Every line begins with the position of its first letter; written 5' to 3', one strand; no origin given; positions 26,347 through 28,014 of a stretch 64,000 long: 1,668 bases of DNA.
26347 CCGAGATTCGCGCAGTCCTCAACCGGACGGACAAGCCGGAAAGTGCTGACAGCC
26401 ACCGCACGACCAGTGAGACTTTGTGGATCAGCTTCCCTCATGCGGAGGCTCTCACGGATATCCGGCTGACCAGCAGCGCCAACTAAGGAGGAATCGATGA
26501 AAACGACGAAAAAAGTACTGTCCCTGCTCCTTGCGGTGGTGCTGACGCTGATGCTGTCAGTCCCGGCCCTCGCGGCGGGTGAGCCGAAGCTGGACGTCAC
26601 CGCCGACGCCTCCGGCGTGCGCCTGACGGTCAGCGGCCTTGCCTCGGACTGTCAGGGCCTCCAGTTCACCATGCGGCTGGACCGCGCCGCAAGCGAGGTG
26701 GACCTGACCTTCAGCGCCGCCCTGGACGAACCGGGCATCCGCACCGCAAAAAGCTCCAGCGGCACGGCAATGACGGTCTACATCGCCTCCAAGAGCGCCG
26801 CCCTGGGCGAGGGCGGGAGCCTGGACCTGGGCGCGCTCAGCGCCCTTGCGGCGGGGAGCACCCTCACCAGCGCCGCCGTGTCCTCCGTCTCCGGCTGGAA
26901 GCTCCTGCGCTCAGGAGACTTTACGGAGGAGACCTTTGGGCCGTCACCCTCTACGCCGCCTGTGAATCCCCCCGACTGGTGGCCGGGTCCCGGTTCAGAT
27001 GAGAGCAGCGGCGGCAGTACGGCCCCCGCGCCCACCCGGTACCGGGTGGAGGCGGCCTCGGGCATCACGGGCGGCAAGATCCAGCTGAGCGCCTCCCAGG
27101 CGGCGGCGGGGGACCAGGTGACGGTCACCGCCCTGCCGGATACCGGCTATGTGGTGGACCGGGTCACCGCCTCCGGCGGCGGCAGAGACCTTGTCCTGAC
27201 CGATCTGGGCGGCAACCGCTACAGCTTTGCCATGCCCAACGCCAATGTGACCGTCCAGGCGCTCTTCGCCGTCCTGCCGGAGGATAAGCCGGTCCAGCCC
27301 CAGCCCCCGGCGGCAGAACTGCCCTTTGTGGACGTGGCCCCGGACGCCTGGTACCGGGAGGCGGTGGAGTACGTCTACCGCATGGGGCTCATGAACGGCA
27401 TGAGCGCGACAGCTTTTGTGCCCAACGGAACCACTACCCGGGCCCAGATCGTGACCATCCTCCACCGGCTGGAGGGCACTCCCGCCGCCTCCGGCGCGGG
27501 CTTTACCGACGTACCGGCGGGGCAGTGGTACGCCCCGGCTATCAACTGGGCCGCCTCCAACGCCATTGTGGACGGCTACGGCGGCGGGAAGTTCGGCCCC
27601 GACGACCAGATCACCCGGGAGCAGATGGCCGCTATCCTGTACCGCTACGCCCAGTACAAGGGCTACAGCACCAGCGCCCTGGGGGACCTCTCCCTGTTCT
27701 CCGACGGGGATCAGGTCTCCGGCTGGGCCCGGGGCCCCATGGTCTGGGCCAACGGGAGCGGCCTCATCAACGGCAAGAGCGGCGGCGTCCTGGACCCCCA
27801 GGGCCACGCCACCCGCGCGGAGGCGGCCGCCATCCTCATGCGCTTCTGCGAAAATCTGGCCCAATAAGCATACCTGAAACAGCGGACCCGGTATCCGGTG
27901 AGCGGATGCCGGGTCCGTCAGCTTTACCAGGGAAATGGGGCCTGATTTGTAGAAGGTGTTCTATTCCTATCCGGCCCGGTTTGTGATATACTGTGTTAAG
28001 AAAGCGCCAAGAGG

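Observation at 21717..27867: Dockerin-bearing M60-like protease next to a cohesin-like, SLH-anchored protein: possible non-cellulosomal surface display of a mucinase-type enzyme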

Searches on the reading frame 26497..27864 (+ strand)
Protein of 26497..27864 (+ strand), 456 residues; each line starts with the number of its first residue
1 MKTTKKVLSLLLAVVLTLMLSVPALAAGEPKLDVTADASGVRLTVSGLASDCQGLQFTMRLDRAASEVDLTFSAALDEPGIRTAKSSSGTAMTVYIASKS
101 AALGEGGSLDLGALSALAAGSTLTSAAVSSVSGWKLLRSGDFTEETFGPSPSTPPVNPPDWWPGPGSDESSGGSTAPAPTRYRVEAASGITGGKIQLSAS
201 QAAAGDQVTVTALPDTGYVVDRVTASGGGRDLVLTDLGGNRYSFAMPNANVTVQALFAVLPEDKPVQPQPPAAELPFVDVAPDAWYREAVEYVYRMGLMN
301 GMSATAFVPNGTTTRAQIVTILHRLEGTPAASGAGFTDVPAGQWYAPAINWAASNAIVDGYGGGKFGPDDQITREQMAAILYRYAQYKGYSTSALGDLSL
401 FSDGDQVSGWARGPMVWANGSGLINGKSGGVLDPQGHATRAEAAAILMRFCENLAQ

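Call 6: search_protein_families(library=pfam, proteins=[window:26497-27864:+], max_evalue=1)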
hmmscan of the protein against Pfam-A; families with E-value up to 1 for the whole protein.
window:26497-27864:+ (456 aa): 3 families
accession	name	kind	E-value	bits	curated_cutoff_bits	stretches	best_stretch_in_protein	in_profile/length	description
PF00395.25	SLH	-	6.1e-36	122.6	20.8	3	336-378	2-44/44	S-layer homology domain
PF18998.6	Flg_new_2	-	2.7e-12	47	23.6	1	188-258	6-70/73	Divergent InlB B-repeat domain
PF02872.23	5_nucleotid_C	-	0.07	13.7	23.6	0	219-262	27-68/158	5'-nucleotidase, C-terminal domain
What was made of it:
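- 27058..27270 (+): InlB-type B-repeat (Flg_new_2, aa 188-258); facultative. Pfam 47 bits (call 6).
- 27322..27846 (+): Three SLH repeats (aa ~276-450): cell-wall anchor. Pfam SLH at 122.6 bits, 3 stretches (call 6).
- On SLH-anchored anchoring protein (SdbA/OlpA type): SLH at 122.6 bits, 3 stretches (call 6).
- Checked: Signal peptide, beta module, Pro-rich linker, Flg_new_2 (InlB B-repeat, 47 bits) and SLH x3 (122.6 bits) (call 6).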

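Call 7: search_protein_families(library=ncbifam, proteins=[window:26497-27864:+], max_evalue=1)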
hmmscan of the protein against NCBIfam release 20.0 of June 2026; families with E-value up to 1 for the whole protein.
window:26497-27864:+ (456 aa): 1 family
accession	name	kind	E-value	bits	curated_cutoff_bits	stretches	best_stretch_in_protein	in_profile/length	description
NF033190.2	inl_like_NEAT_1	exception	5.5e-14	51.4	1275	2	335-449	581-689/754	NEAT domain-containing leucine-rich repeat protein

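Call 11: search_solved_structures(query=window:26497-27864:+, max_evalue=10, show_alignments=0)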
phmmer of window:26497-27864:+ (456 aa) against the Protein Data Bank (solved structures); distinct sequences matched with E-value up to 10: 11.
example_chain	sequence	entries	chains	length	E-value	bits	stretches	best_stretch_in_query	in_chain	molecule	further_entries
6bt4_A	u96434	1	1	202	4.1e-10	42.3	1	277-448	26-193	S-layer protein sap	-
3pyw_A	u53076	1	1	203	4.5e-10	42.1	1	277-448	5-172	S-layer protein sap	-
9g93_A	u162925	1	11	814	1e-09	41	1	271-447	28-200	S-layer protein sap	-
4aq1_A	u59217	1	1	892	3e-08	36.1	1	276-383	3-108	SBSB PROTEIN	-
4aq1_C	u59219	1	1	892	3e-08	36.1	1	276-383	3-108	SBSB PROTEIN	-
8bz2_A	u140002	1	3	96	0.0061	18.6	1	276-321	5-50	S-layer homology domain-containing protein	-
8bys_A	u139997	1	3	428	0.026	16.6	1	330-381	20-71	S-layer homology domain-containing protein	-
8bym_A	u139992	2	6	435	0.041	15.9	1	275-380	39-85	S-layer homology domain-containing protein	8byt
8zgd_A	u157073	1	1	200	0.4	12.6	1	41-77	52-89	NACHT, LRR and PYD domains-containing protein 1, N-terminus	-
5y3s_A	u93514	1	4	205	0.43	12.5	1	41-77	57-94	NACHT, LRR and PYD domains-containing protein 1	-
4im6_A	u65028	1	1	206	0.44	12.5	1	41-77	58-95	NACHT, LRR and PYD domains-containing protein 1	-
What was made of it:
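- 27322..27846 (+): Matches the SLH domains of Sap and SbsB in the PDB (call 11).
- On SLH-anchored anchoring protein (SdbA/OlpA type): PDB matches to the SLH domains of Sap and SbsB (call 11).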

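Call 71: list_cluster_members(proteins=[P0020, window:26497-27864:+, P0112])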
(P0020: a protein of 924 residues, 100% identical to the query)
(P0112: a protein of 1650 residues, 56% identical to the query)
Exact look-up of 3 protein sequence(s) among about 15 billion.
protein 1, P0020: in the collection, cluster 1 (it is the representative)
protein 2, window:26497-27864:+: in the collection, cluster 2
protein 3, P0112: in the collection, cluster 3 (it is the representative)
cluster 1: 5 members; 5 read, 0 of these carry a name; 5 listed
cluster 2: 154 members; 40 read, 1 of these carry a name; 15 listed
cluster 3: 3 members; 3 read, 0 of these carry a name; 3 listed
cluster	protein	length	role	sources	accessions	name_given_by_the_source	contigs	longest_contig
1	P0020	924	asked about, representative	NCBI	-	-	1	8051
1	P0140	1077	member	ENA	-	-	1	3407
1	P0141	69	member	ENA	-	-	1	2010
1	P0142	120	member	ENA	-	-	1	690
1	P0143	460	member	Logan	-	-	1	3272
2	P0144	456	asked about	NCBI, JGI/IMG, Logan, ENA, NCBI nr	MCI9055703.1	MAG: hypothetical protein HFF76_00365 [Oscillospiraceae bacterium] | hypothetical protein | hypothetical protein [Oscillospiraceae bacterium]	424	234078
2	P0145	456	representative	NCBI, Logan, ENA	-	-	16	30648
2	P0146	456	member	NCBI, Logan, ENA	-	-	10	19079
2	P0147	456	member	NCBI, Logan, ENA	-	-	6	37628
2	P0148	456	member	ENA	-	-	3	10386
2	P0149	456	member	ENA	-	-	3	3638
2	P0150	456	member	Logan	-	-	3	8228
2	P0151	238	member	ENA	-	-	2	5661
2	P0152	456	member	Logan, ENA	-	-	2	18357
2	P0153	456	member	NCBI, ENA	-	-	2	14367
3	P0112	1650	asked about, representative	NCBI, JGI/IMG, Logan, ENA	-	-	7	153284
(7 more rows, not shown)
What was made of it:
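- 26497..27867 (+): Anchor gene: a 456-aa secreted SLH protein with an N-terminal cohesin-shaped head. The exact sequence is NCBI MCI9055703.1, 'hypothetical protein [Oscillospiraceae bacterium]', seen on 424 contigs (call 71).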
